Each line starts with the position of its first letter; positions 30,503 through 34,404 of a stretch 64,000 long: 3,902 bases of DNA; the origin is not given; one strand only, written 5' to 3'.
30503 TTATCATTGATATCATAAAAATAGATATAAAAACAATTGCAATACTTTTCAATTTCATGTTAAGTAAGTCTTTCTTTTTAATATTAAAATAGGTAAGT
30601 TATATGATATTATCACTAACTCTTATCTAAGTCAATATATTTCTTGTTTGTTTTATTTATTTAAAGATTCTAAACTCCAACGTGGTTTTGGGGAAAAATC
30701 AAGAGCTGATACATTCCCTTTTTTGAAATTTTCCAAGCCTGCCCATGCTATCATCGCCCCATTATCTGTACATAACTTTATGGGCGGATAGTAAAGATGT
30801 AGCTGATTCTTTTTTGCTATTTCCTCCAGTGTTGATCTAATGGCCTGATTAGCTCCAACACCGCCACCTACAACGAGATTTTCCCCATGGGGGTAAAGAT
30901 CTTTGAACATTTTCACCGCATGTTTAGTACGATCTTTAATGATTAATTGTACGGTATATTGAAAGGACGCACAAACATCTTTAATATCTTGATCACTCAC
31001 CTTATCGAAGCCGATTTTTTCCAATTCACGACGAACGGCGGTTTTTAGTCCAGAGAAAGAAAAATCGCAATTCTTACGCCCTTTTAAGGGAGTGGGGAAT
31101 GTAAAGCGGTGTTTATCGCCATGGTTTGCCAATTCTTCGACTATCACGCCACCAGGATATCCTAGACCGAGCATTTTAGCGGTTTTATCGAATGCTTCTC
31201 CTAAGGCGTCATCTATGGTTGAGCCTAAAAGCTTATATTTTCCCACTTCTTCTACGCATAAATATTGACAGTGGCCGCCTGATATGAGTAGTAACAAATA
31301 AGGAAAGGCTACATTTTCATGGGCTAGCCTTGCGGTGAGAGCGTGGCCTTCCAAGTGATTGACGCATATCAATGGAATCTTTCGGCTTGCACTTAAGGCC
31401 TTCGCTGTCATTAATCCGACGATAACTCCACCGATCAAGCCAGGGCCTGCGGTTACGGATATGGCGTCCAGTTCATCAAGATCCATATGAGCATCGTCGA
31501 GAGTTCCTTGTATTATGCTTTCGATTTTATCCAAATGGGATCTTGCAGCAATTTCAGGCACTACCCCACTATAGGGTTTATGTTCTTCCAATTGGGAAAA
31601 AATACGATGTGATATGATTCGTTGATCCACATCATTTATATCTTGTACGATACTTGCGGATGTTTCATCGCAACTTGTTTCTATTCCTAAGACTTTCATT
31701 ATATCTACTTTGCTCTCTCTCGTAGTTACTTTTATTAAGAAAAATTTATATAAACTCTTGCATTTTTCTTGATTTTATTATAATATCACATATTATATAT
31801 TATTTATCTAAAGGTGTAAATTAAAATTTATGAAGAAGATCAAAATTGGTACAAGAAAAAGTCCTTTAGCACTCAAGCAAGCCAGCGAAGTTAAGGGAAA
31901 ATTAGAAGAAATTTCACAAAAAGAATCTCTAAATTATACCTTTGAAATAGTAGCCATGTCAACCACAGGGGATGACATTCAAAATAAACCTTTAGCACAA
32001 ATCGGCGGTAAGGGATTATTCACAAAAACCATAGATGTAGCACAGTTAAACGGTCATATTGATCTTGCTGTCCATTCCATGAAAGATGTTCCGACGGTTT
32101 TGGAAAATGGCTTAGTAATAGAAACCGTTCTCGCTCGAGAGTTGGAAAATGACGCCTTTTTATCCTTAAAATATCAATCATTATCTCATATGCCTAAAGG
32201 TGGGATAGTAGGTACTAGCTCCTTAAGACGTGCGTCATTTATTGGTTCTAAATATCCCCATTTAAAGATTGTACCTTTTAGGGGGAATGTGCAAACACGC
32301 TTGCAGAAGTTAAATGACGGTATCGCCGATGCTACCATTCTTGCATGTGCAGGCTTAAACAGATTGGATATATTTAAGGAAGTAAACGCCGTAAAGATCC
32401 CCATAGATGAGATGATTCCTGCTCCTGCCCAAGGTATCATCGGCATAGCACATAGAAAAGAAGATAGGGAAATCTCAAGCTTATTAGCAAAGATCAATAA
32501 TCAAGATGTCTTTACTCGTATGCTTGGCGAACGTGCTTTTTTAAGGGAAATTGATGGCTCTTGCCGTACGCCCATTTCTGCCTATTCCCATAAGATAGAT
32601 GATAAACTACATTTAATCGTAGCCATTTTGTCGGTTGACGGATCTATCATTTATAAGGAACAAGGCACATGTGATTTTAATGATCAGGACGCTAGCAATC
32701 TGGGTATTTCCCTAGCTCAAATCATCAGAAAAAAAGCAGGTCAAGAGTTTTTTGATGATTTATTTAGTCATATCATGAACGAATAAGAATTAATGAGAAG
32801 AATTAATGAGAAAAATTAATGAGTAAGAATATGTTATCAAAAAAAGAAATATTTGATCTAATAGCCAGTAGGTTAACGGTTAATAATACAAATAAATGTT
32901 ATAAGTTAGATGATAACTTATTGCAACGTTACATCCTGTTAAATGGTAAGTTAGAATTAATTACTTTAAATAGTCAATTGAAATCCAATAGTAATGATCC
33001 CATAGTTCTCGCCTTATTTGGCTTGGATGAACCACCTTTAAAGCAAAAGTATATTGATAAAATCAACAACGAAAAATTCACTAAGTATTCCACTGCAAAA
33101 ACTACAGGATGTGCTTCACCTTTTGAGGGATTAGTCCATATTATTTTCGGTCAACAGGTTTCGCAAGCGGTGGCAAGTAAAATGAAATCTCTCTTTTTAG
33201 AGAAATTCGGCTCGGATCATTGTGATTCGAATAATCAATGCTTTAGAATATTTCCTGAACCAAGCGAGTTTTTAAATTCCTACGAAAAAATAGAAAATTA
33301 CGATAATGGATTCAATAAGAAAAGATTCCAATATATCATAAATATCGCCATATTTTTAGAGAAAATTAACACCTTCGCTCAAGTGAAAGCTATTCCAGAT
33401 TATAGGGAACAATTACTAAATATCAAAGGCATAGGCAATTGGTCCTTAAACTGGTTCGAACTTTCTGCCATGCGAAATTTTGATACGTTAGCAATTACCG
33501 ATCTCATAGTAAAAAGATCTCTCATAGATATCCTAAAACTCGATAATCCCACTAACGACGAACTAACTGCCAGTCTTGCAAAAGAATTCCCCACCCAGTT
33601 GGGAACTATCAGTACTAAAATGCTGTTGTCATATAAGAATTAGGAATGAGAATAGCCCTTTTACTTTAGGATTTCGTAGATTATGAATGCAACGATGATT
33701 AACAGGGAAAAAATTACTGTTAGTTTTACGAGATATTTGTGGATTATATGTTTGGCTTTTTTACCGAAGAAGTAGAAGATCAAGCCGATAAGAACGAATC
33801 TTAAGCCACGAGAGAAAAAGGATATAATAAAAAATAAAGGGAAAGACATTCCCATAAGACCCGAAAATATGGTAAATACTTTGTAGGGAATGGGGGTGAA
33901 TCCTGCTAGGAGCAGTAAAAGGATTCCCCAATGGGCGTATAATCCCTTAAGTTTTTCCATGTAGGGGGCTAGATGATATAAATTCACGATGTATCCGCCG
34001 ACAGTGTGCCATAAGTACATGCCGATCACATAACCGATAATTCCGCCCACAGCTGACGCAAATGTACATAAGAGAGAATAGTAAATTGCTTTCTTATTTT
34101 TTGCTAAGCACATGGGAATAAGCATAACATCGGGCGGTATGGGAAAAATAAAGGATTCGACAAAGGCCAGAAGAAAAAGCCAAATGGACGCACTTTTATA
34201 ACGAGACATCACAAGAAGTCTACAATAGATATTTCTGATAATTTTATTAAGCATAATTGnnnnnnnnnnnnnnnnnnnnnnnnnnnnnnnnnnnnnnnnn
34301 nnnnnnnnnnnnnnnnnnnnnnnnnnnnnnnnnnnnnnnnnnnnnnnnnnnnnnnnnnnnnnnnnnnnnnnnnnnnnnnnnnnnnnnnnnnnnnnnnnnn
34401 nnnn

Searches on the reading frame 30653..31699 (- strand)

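Call 104: search_protein_families(library=pfam, proteins=[window:30653-31699:-], max_evalue=0.00001)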
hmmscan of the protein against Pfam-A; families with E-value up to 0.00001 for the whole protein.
window:30653-31699:- (348 aa): 1 family
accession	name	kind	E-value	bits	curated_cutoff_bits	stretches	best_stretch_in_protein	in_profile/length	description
PF00814.31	TsaD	-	7.3e-91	305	24.8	1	28-319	2-264/264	tRNA N6-adenosine threonylcarbamoyltransferase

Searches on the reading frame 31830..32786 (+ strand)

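Call 104: search_protein_families(library=pfam, proteins=[window:31830-32786:+], max_evalue=0.00001)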
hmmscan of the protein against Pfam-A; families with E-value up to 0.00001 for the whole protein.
window:31830-32786:+ (318 aa): 2 families
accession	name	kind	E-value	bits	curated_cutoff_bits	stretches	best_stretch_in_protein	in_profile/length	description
PF01379.25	Porphobil_deam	-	5.3e-75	251.9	22.1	1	4-216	1-206/207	Porphobilinogen deaminase, dipyromethane cofactor binding domain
PF03900.20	Porphobil_deamC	-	1.1e-12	48.6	26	1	229-299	2-72/74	Porphobilinogen deaminase, C-terminal domain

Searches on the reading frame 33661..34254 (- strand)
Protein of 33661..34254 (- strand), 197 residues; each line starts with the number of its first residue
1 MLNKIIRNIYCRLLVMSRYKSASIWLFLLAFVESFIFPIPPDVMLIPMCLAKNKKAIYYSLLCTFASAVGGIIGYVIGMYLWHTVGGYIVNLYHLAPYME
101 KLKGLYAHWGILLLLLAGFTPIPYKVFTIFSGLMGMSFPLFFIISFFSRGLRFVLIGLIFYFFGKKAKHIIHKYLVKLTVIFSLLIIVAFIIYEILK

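Call 104: search_protein_families(library=pfam, proteins=[window:33661-34254:-], max_evalue=0.00001)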
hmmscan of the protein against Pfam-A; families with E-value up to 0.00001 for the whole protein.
window:33661-34254:- (197 aa): 1 family
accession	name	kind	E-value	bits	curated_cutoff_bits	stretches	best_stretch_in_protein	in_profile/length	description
PF09335.16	VTT_dom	-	7.3e-07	30.1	33.9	1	56-159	16-120/123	VTT domain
